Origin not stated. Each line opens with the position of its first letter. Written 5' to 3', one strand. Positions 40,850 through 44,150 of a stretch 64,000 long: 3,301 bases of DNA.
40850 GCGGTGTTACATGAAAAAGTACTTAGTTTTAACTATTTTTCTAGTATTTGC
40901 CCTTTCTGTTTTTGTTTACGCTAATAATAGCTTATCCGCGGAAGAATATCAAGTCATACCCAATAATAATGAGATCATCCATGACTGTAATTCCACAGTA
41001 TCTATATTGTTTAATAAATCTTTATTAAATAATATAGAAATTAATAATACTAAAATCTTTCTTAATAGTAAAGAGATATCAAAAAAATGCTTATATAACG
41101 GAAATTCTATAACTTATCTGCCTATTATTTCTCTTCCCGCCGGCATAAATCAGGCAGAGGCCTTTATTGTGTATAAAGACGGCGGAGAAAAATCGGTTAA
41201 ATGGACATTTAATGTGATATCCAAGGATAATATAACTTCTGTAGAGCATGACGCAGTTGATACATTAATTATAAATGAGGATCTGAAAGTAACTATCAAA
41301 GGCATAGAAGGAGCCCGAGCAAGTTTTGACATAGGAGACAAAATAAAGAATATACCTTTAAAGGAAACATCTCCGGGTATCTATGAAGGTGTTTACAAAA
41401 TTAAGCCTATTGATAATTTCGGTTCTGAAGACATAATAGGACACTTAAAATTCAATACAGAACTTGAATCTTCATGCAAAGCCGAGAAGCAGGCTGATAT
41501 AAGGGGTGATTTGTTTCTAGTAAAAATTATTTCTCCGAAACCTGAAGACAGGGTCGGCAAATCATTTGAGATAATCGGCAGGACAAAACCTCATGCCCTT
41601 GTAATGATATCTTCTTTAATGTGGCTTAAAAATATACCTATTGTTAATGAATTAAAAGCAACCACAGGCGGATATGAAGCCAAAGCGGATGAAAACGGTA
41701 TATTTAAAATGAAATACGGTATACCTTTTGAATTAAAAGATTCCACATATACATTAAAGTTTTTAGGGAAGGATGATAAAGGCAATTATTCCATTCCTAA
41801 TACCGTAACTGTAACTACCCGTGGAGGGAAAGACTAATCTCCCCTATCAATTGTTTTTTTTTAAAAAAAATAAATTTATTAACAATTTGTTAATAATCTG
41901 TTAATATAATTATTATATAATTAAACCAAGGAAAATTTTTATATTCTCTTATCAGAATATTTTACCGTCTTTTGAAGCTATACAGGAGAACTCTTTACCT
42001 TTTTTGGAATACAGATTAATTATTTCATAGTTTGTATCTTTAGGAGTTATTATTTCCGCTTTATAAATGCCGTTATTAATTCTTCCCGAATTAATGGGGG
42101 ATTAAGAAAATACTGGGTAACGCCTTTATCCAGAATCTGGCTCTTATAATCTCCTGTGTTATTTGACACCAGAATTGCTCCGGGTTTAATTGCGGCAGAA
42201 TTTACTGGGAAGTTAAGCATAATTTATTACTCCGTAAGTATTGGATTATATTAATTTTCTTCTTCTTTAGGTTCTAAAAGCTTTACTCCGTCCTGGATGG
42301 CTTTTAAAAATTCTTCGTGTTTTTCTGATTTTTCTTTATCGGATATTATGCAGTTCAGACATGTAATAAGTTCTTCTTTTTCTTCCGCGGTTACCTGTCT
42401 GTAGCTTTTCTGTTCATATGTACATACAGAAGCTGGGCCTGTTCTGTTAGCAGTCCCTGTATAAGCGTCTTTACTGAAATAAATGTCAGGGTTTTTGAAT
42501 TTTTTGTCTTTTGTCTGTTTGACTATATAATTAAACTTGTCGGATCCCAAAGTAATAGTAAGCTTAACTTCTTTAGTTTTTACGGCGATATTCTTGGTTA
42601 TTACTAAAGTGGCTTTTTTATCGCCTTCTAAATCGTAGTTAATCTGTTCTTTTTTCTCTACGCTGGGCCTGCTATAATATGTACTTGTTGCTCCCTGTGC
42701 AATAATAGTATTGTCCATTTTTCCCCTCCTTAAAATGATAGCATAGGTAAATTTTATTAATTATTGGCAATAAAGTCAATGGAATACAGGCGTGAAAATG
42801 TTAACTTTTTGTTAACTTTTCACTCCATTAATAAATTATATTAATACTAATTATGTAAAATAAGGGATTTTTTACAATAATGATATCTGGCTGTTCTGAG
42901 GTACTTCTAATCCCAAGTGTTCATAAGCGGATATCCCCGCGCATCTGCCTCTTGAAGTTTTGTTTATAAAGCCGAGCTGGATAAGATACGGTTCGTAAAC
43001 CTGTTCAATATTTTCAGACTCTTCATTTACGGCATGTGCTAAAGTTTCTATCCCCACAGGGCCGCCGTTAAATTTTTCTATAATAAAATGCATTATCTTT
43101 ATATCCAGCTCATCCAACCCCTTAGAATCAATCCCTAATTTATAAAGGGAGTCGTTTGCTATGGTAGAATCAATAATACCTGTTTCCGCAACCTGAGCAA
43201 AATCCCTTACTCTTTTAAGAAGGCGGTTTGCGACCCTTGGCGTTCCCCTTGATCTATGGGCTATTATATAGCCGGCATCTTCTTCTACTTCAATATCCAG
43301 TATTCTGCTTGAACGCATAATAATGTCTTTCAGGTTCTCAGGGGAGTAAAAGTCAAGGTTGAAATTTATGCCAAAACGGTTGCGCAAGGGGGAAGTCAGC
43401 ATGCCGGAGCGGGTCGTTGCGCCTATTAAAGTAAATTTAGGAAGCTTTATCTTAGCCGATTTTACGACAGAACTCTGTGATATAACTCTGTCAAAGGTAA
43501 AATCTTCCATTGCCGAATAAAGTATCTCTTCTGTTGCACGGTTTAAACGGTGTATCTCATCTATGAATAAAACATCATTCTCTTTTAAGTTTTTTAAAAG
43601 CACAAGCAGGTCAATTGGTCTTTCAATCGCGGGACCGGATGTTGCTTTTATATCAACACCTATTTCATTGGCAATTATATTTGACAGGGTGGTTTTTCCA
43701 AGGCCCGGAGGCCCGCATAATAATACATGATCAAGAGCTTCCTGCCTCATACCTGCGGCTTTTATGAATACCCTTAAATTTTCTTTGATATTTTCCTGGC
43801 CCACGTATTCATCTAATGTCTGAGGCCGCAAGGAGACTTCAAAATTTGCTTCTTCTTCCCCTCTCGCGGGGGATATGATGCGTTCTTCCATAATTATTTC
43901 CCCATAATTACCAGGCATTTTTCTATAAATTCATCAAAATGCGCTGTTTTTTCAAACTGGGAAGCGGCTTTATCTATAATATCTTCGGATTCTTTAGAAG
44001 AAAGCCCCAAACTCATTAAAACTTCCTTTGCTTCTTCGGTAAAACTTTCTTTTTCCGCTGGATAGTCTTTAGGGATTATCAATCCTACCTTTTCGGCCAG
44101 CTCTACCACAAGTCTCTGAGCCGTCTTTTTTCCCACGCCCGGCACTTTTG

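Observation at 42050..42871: Two-gene unit of unknown function (155-aa protein plus an untracked 56-aa ORF) between the secreted-protein gene and ruvB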

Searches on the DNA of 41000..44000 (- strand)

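Call 13: search_rna_families(source=window, start=41000, end=44000, threshold=evalue, max_evalue=1)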
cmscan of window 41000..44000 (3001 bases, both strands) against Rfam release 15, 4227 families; matches with E-value up to 1: 1.
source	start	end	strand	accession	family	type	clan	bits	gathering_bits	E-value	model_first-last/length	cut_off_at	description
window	43519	43592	-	RF01849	alpha_tmRNA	Gene;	CL00001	12.8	50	0.43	1-355/355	no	Alphaproteobacteria transfer-messenger RNA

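Call 41: search_rna_families(sources=[L089, L090, L045], threshold=evalue, max_evalue=1, show_alignments=3)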
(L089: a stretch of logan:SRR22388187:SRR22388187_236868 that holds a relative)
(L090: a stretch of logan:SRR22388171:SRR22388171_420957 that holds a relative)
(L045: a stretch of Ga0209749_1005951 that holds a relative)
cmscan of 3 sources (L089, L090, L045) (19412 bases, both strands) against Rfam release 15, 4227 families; matches with E-value up to 1: 5.
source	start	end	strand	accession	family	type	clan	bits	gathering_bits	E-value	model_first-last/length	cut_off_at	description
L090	1339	1411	+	RF02934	caiA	Gene; sRNA;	-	30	55.5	0.18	1-78/78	no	caiA RNA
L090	3237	3280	-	RF04293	mir-889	Gene; miRNA;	CL00149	24.3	95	0.69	1-79/79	no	mir-889 microRNA precursor family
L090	3186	3283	+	RF00558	L20_leader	Cis-reg; leader;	-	24.2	58.7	0.62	1-127/127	no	Ribosomal protein L20 leader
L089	6906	6955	+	RF00895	mir-786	Gene; miRNA;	-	23.7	93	0.4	20-70/90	no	mir-786 microRNA precursor family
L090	3188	3275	+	RF00166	PrrB_RsmZ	Gene; sRNA;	CL00106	22.3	44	0.15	1-133/133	no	PrrB/RsmZ RNA family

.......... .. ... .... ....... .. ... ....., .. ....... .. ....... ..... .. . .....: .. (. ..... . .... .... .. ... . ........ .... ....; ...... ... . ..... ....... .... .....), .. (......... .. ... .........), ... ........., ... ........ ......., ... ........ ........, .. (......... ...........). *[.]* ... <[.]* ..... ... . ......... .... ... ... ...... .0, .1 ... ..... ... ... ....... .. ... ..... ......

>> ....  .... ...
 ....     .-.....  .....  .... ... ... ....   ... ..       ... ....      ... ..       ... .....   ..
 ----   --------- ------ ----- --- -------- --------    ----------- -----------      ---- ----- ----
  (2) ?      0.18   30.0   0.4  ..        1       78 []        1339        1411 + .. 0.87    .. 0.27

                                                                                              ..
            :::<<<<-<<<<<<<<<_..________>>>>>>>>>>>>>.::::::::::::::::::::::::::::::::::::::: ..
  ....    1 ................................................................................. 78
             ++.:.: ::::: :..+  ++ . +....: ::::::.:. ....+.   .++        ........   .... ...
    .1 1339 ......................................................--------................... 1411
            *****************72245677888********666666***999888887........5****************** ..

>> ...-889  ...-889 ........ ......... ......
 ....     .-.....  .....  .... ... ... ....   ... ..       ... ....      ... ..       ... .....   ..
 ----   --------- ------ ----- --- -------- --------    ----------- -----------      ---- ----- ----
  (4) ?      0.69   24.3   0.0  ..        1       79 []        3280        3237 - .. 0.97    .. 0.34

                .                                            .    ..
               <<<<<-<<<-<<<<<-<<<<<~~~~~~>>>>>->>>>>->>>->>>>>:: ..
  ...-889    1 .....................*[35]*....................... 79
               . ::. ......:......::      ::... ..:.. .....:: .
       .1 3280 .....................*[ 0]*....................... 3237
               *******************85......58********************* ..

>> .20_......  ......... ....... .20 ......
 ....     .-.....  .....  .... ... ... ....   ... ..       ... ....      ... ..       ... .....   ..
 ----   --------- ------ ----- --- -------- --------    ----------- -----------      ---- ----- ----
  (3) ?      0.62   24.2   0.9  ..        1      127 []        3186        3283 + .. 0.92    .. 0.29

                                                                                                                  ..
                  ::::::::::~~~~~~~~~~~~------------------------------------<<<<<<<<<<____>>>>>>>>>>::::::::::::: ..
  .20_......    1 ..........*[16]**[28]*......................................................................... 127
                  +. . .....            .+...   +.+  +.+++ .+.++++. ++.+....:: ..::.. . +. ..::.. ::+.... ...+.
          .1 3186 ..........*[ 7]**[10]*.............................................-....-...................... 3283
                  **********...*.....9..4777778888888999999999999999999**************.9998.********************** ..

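Call 81: search_rna_families(source=L089, start=1190, end=1345, threshold=evalue, max_evalue=10, show_alignments=3)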
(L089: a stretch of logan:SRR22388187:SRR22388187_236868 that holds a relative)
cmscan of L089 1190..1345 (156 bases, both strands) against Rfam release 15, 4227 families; matches with E-value up to 10: 12.
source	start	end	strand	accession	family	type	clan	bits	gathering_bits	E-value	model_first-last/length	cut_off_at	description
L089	1275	1342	+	RF02934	caiA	Gene; sRNA;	-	24.1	55.5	0.03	1-78/78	no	caiA RNA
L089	1265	1318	+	RF02074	STnc240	Gene; sRNA;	-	20.7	55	0.48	1-77/77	no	Enterobacterial sRNA STnc240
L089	1266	1345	-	RF01606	plasmodium_snoR31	Gene; snRNA; snoRNA; HACA-box;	-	18.8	60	2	61-145/145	5'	small nucleolar RNA snoR31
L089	1294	1343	+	RF02526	SSRC34_1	Gene; sRNA;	-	16.6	64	4.2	1-128/128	no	Streptococcus sRNA SSRC34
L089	1217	1317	-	RF02420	Bp1_162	Gene; sRNA;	-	14.7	50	3.8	1-100/100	no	Burkholderia sRNA Bp1_Cand612_SIPHT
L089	1277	1327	-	RF02618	SSRC34_2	Gene; sRNA;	-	13.4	48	7.3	1-125/125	no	Streptococcus sRNA 34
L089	1272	1345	-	RF00558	L20_leader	Cis-reg; leader;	-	11.2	58.7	8.8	55-127/127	5'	Ribosomal protein L20 leader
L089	1282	1345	+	RF00114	S15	Cis-reg; leader;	CL00121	9.3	39.5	6.2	1-66/117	3'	Ribosomal S15 leader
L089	1278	1345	-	RF02901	AaHKsRNA41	Gene; sRNA;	-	8.6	97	8.2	122-187/187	5'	Aggregatibacter sRNA 41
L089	1276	1345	-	RF02377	SurA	Gene; sRNA;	-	7.7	100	4.9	212-279/279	5'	SurA sRNA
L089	1287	1345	+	RF00064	HgcG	Gene; snRNA; snoRNA; HACA-box;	-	7.1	77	4.3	1-58/276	3'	HgcG RNA (Pab40)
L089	1235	1345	+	RF00023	tmRNA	Gene;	CL00001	4.8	47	2.8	50-144/374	3'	transfer-messenger RNA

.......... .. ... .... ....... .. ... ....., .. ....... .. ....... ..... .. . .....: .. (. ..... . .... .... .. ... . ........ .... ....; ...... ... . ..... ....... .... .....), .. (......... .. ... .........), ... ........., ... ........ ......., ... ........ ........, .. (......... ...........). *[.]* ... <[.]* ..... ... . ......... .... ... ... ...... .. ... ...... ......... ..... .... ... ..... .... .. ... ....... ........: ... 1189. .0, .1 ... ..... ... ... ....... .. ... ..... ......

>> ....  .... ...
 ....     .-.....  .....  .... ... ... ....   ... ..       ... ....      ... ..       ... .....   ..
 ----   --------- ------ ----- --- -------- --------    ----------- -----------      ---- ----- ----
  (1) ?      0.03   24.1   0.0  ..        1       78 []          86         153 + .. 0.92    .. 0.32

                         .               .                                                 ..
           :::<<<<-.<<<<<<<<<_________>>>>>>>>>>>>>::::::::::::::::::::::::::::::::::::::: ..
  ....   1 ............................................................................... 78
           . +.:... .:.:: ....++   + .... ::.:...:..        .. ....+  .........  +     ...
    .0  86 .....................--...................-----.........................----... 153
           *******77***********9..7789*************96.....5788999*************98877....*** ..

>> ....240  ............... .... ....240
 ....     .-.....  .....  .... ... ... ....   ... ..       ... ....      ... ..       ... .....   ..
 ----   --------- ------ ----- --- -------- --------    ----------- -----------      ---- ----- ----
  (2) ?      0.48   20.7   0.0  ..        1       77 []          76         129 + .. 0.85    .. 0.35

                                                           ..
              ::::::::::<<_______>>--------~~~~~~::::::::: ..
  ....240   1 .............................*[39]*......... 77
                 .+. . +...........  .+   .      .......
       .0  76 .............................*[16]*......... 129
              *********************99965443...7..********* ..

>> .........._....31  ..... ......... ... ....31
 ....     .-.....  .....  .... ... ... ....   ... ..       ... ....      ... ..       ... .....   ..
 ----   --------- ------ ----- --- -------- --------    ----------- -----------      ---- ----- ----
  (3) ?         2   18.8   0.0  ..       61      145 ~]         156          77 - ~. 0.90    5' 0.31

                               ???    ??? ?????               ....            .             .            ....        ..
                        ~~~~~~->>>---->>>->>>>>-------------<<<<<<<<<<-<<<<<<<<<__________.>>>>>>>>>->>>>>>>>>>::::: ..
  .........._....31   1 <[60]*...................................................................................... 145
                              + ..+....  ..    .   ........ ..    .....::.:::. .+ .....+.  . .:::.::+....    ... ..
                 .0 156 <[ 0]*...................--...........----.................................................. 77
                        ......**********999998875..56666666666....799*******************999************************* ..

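Call 82: search_rna_families(source=L090, start=1255, end=1412, threshold=evalue, max_evalue=10, show_alignments=3)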
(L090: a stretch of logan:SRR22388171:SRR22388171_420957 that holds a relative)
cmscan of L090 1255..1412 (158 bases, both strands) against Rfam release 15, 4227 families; matches with E-value up to 10: 15.
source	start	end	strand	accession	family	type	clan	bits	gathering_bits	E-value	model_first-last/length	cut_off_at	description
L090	1339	1411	+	RF02934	caiA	Gene; sRNA;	-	30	55.5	0.0014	1-78/78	no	caiA RNA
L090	1326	1385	+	RF04313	aspC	Cis-reg;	-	19.2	100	0.77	1-124/124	no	aspC ncRNA motif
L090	1337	1391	+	RF02433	SpF36_sRNA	Gene; sRNA;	-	18.5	48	2.5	1-51/51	no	Streptococcus sRNA SpF36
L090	1307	1382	+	RF02064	STnc370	Gene; sRNA;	-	18.4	54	3.7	1-71/71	no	Enterobacterial sRNA STnc370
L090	1275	1387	+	RF00558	L20_leader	Cis-reg; leader;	-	17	58.7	0.31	1-127/127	no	Ribosomal protein L20 leader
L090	1289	1396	+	RF02620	BSnc119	Gene; sRNA;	-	15.8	115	1.2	1-90/90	no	Brucella sRNA 119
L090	1289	1385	+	RF04312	trpB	Cis-reg;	-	15.2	59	7.3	1-107/107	no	trpB ncRNA motif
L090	1333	1392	+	RF01742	lactis-plasmid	Gene; sRNA;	-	15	70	5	1-106/106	no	lactis-plasmid RNA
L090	1329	1390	-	RF03370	mir-2566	Gene; miRNA;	-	14.8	86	3.6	1-83/83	no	mir-2566 microRNA precursor family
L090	1264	1326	+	RF02418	Spd-sr07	Gene; sRNA;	-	14.6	55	5.6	1-63/63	no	Streptococcus sRNA Spd-sr07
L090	1339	1383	+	RF04154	mir-1277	Gene; miRNA;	-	14.5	81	4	16-61/78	no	mir-1277 microRNA precursor family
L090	1291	1388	-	RF01448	S_pombe_snR93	Gene; snRNA; snoRNA; HACA-box;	-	13.4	45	7.3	1-143/143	no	small nucleolar RNA snR93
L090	1357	1407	-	RF00262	sar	Gene; antisense;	-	11.9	43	8.4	1-68/68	no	sar RNA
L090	1255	1348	-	RF04180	BTnc231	Gene; sRNA;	-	10.1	80.4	8.3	1-119/154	3'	Bacteroides sRNA BTnc231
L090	1362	1412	-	RF02943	Bacteroidales-2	Gene; sRNA;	-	8.1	204.3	4.6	334-392/392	5'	Bacteroidales-2 RNA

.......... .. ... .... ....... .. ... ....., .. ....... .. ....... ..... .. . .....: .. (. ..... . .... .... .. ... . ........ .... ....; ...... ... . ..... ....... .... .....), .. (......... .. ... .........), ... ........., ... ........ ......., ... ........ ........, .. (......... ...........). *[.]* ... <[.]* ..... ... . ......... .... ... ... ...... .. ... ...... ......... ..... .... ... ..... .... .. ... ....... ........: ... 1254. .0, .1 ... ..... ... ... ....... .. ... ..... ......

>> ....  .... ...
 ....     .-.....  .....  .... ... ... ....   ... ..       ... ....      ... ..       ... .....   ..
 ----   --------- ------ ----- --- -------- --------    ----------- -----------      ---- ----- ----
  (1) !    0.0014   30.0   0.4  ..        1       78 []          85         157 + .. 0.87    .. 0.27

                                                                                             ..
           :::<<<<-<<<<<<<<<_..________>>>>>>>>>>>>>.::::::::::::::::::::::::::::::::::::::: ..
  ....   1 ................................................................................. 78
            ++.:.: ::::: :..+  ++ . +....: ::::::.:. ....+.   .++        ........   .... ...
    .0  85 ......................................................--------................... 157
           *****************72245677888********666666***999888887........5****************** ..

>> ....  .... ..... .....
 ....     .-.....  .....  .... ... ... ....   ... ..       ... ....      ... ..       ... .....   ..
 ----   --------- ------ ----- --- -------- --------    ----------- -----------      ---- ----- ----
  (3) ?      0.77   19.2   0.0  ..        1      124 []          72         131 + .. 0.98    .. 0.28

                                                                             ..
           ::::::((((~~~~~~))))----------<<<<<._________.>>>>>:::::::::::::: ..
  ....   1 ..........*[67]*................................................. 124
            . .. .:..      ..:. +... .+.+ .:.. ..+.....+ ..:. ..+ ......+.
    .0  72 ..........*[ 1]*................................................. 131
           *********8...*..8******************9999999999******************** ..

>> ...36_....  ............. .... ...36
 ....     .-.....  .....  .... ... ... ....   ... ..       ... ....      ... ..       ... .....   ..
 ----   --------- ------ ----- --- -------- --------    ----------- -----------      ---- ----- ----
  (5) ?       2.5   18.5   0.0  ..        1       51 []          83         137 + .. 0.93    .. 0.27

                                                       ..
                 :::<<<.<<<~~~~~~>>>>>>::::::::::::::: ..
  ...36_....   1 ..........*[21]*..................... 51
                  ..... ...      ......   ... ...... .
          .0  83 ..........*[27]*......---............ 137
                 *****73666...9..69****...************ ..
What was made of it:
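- Tried and rejected: For the L089/L090 leaders only a generic terminator-plus-RBS resemblance to caiA RNA appeared, below threshold (calls 41, 81, 82).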

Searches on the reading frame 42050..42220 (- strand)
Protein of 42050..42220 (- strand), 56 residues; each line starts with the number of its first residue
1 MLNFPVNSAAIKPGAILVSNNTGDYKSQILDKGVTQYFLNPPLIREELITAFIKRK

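Call 3: search_protein_families(library=pfam, proteins=[window:42050-42220:-], max_evalue=1)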
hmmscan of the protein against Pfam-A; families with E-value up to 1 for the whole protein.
window:42050-42220:- (56 aa): 0 families

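Call 4: search_protein_families(library=ncbifam, proteins=[window:42050-42220:-], max_evalue=1)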
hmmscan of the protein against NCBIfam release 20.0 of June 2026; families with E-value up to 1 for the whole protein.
window:42050-42220:- (56 aa): 0 families

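Call 7: find_homologous_proteins(query=window:42050-42220:-, max_evalue=0.1)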
Query window:42050-42220:- (56 aa): 1 proteins with E <= 0.1 among 1 candidates.
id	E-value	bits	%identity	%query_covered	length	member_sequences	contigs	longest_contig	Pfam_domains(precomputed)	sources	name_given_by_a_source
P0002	1.0e-28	114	100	100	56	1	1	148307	-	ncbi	ncbi:MAG: hypothetical protein ABIH00_09925 [Armatimonadota bacterium]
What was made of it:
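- On Genuine small-protein gene (the 56-aa ORF as annotated): The only hit among 5.8 billion proteins is itself (call 7).
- It has no homologue anywhere as a 56-aa protein (call 7).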

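Call 46: search_protein_families(library=phrogs, proteins=[window:42050-42220:-], max_evalue=1)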
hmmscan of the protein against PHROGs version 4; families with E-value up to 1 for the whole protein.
window:42050-42220:- (56 aa): 0 families

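Call 47: search_protein_families(library=padloc, proteins=[window:42050-42220:-], max_evalue=1)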
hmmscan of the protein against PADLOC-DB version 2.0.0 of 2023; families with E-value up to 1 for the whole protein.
window:42050-42220:- (56 aa): 0 families
